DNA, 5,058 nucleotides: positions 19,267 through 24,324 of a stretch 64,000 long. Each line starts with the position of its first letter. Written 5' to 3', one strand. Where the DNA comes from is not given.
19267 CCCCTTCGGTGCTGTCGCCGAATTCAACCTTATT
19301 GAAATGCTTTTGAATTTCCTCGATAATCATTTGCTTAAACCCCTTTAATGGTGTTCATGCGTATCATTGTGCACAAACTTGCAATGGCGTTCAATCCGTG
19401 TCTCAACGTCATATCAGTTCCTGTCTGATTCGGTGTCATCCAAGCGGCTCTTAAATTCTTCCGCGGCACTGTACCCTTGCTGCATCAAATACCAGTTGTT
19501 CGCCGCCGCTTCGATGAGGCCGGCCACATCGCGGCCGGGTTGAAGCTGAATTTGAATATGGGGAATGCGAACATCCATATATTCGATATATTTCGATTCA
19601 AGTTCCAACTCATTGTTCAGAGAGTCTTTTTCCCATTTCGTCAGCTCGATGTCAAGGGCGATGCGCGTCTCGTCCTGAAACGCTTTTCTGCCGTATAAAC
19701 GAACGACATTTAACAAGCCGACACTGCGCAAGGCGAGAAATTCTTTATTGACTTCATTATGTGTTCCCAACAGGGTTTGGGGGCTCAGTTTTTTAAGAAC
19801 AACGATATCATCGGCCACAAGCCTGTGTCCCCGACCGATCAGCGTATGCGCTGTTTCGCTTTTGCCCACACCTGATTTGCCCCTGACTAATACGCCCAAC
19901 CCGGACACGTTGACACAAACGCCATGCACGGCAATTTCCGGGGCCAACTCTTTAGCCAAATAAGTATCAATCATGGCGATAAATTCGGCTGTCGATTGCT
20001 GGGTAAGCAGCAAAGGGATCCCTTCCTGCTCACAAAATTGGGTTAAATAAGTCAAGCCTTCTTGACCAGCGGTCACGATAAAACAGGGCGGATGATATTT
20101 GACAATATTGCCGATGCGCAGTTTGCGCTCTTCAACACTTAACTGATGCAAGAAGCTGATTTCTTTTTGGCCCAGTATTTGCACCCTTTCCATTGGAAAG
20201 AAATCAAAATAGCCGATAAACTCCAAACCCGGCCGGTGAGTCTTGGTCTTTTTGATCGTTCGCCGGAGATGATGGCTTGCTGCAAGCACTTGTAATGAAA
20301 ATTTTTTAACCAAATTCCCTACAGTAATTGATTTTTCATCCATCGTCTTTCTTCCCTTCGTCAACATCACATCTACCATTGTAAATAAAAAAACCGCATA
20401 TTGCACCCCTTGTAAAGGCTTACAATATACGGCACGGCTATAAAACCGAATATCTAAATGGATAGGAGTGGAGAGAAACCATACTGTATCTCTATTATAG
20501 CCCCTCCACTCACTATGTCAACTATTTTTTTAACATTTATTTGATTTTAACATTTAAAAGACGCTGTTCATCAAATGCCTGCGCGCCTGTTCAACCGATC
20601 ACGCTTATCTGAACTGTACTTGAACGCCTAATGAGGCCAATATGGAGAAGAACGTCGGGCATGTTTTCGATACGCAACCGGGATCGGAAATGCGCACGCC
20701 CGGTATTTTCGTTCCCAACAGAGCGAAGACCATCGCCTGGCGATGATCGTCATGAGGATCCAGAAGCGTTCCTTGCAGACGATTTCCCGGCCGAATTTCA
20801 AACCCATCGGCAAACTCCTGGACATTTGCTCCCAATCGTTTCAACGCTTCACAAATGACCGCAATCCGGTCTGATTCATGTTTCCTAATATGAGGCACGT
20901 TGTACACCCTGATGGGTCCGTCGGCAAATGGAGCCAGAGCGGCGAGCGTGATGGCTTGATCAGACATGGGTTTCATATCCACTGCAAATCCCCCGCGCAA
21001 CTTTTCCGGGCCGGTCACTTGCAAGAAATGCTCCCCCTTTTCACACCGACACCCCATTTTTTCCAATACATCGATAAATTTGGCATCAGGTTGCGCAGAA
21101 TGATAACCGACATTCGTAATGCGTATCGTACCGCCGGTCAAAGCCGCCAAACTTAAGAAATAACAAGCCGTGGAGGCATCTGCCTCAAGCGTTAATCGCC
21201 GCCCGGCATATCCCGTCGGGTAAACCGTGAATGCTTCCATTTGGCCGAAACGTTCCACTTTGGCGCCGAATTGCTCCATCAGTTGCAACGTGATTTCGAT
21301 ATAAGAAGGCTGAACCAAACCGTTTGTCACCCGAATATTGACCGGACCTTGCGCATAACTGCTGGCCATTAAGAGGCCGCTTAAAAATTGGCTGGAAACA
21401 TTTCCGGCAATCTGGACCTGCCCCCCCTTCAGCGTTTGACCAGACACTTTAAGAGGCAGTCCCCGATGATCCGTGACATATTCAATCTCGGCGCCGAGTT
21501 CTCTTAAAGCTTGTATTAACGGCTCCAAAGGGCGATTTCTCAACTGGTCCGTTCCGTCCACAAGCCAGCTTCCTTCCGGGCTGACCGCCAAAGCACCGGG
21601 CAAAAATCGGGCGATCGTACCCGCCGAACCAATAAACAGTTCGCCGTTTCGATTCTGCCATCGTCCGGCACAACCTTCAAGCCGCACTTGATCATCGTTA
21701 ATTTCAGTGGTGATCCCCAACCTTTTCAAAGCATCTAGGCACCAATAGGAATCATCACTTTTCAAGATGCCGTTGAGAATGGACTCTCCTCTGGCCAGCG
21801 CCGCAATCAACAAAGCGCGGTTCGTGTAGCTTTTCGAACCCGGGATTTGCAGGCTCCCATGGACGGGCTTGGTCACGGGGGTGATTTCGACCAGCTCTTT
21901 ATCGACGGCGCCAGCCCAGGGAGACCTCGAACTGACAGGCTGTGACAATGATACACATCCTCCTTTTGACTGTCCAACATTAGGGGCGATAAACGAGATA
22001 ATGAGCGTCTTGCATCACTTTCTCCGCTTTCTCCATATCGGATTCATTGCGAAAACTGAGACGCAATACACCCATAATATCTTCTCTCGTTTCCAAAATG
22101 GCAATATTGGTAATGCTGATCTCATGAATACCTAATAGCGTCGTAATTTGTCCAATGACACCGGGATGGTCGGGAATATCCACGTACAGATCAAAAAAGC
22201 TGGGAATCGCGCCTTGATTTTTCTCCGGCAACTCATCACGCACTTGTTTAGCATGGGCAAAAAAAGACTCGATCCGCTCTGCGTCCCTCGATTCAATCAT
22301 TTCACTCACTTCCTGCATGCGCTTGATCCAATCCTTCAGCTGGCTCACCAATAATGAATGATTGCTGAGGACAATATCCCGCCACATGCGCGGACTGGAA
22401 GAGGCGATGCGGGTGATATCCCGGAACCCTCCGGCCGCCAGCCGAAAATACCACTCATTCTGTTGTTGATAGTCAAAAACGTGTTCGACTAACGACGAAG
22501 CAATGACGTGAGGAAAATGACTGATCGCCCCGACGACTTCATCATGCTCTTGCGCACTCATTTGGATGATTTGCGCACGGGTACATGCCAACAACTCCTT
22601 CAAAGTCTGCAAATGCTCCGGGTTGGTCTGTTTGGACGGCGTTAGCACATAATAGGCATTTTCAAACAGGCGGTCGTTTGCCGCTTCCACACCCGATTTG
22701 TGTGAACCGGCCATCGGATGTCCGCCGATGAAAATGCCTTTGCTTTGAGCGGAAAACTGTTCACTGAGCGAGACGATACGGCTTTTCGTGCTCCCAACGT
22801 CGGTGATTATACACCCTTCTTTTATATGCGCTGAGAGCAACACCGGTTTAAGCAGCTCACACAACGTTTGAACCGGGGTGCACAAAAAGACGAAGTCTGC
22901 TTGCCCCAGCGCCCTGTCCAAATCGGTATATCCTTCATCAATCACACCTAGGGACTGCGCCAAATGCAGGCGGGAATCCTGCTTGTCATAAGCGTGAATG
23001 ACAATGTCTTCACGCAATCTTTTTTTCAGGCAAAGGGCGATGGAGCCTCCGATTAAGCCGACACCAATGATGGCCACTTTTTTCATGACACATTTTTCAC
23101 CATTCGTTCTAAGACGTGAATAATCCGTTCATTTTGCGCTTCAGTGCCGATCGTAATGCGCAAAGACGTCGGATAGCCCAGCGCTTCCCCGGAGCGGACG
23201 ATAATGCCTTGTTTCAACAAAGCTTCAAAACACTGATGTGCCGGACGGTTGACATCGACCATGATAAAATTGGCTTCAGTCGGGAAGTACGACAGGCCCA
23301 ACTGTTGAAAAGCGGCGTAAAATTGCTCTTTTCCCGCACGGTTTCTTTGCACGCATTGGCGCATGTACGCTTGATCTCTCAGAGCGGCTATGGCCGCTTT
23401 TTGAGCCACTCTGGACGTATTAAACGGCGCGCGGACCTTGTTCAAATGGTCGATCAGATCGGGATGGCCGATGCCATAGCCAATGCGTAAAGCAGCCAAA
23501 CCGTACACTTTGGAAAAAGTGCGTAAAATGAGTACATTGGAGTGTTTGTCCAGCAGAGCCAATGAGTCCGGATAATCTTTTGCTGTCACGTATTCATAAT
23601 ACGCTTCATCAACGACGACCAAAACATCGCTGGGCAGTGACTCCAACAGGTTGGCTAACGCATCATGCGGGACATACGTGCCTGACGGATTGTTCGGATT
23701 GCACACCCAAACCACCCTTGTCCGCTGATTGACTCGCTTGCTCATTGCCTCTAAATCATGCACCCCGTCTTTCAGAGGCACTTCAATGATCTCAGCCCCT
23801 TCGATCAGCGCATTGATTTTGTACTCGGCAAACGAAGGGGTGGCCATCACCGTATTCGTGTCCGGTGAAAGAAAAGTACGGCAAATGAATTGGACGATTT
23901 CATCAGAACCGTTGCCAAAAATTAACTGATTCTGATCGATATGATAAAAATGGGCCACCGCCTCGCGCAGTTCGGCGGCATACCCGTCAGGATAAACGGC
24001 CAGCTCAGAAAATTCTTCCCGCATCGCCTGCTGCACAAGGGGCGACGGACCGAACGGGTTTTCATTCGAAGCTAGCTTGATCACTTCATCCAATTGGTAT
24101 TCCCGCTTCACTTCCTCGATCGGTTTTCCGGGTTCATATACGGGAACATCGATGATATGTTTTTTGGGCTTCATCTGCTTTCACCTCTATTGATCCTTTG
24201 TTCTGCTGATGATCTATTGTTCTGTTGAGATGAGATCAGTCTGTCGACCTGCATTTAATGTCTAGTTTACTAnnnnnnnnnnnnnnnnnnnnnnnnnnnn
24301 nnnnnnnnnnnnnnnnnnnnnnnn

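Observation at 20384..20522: Near-consensus promoter plus strong terminator with a competing antiterminator helix: unannotated riboregulator or sRNA upstream of hprK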

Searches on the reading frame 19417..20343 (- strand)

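Call 71: search_protein_families(library=pfam, proteins=[window:19417-20343:-])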
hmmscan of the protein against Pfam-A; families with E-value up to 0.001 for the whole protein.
window:19417-20343:- (309 aa): 2 families
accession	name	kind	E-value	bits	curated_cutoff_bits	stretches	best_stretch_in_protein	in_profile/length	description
PF07475.17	Hpr_kinase_C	-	2.2e-61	206.8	33.3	1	132-300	2-170/171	HPr Serine kinase C-terminal domain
PF02603.21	Hpr_kinase_N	-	4.9e-37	127.1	24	1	6-129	1-125/125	HPr Serine kinase N terminus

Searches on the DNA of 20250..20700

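Call 4: search_rna_families(source=window, start=20250, end=20700, threshold=evalue, max_evalue=10, show_alignments=3)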
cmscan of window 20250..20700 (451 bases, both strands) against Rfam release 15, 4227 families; matches with E-value up to 10: 4.
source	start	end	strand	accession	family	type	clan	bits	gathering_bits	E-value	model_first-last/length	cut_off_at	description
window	20382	20498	-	RF04312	trpB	Cis-reg;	-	18.3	59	5.3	1-107/107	no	trpB ncRNA motif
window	20456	20566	-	RF02316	TtnuHACA9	Gene; snRNA; snoRNA; HACA-box;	-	16.8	100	4.3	1-135/135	no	Tetrahymena snoRNA TtnuHACA9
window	20395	20431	-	RF02888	BtsR1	Gene; sRNA;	-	13.4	66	6.1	19-47/51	no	Bacillus sRNA 1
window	20308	20347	-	RF01196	snoZ30a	Gene; snRNA; snoRNA; CD-box;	-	12.5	80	8.2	1-92/92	no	Small nucleolar RNA Z30a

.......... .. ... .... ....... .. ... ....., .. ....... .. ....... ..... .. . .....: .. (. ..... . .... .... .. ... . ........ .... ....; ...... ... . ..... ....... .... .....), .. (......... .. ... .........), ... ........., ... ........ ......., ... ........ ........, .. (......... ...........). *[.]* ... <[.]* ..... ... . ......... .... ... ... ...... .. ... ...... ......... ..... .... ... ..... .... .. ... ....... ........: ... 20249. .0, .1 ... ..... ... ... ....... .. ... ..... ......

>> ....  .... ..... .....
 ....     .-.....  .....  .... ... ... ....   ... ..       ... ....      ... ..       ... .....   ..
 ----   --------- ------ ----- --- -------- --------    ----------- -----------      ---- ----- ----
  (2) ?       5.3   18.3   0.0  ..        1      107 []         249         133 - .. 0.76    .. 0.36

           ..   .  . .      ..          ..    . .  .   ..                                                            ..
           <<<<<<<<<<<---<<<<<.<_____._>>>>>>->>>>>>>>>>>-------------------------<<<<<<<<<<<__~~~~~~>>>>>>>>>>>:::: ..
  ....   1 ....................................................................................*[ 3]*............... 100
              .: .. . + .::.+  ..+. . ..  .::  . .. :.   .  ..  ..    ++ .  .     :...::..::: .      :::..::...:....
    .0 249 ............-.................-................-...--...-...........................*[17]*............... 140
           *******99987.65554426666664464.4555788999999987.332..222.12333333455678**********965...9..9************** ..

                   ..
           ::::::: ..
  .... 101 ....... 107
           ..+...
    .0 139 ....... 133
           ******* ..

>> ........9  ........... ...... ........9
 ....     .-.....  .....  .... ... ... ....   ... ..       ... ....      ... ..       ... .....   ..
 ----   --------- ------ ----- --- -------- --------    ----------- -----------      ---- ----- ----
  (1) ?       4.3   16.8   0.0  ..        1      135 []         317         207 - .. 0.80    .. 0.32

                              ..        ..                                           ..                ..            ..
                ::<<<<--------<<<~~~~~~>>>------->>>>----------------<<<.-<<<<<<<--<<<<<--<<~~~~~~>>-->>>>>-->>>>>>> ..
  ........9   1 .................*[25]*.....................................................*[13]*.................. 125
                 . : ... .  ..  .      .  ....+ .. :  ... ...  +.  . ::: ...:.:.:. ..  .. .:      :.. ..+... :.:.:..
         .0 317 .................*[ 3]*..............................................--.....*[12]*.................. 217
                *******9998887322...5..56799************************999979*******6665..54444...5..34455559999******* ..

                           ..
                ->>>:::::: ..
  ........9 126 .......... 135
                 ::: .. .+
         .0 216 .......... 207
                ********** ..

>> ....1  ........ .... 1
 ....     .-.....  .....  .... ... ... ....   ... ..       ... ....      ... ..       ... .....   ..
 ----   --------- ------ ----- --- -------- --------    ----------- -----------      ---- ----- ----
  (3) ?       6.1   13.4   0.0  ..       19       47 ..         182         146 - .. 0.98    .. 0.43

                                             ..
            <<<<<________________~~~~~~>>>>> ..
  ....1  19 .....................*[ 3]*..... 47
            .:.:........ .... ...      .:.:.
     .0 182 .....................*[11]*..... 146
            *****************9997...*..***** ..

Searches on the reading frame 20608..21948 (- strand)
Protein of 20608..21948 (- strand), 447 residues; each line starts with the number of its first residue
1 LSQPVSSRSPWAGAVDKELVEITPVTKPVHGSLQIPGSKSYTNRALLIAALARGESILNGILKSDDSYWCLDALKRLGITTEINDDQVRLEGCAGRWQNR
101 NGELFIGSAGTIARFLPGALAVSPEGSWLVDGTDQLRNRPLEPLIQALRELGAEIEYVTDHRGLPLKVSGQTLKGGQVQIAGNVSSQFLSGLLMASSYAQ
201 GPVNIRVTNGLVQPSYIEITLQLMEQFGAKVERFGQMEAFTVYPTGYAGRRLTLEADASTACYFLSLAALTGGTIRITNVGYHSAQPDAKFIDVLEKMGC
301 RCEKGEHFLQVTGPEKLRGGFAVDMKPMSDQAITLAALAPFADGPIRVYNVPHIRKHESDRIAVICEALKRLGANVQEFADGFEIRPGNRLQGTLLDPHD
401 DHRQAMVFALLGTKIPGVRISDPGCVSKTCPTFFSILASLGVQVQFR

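Call 71: search_protein_families(library=pfam, proteins=[window:20608-21948:-])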
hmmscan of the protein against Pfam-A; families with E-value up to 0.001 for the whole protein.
window:20608-21948:- (447 aa): 1 family
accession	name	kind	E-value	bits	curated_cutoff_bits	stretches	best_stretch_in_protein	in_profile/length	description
PF00275.25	EPSP_synthase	-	2.5e-106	356.3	22.8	1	27-436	5-416/417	EPSP synthase (3-phosphoshikimate 1-carboxyvinyltransferase)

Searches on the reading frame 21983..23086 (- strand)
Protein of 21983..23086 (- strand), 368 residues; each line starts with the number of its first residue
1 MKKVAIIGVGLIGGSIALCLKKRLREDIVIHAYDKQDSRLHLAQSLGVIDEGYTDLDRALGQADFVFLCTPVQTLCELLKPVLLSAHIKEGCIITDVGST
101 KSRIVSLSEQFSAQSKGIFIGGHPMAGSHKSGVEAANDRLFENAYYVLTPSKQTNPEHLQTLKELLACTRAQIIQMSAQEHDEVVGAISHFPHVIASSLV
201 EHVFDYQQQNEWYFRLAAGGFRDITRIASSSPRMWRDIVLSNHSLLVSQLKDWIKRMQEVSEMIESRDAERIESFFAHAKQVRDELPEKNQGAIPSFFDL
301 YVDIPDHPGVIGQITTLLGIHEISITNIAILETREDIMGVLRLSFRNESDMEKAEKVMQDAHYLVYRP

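Call 71: search_protein_families(library=pfam, proteins=[window:21983-23086:-])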
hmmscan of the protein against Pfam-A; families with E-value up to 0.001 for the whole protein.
window:21983-23086:- (368 aa): 6 families
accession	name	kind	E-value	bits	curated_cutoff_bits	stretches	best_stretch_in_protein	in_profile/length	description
PF02153.23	PDH_N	-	4.2e-40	137.2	26.5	1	16-174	1-153/154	Prephenate dehydrogenase, nucleotide-binding domain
PF20463.3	PDH_C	-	4e-29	101.4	22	1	178-276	2-100/102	Prephenate dehydrogenase, dimerization domain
PF01842.31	ACT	-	1.6e-07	31.4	27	1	300-358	3-61/66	ACT domain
PF03807.23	F420_oxidored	-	3.1e-07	31.3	21.6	1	3-86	1-81/94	NADP oxidoreductase coenzyme F420-dependent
PF22629.2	ACT_AHAS_ss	-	2.4e-06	28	27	1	301-359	2-60/67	AHAS small subunit-like ACT domain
PF02826.25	2-Hacid_dh_C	-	0.00012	21.9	25.1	1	2-73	37-102/178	D-isomer specific 2-hydroxyacid dehydrogenase, NAD binding domain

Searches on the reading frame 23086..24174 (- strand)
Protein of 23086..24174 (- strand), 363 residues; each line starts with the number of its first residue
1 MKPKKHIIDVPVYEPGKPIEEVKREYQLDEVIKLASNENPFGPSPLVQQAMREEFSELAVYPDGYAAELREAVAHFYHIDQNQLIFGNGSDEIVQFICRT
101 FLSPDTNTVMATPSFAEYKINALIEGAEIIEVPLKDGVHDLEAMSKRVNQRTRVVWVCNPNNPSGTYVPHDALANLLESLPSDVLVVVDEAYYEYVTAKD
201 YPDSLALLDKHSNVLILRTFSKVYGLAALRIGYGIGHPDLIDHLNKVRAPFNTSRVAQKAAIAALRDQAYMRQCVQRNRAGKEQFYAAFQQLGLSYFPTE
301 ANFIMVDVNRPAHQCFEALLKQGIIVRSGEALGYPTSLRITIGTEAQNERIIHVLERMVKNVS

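Call 71: search_protein_families(library=pfam, proteins=[window:23086-24174:-])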
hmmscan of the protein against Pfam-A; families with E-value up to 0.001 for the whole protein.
window:23086-24174:- (363 aa): 2 families
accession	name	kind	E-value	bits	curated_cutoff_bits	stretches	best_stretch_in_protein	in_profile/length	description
PF00155.27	Aminotran_1_2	-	5.4e-74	250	19.7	1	30-354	2-360/361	Aminotransferase class I and II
PF00266.25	Aminotran_5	-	6.4e-10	39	21.5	1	66-191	45-177/371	Aminotransferase class-V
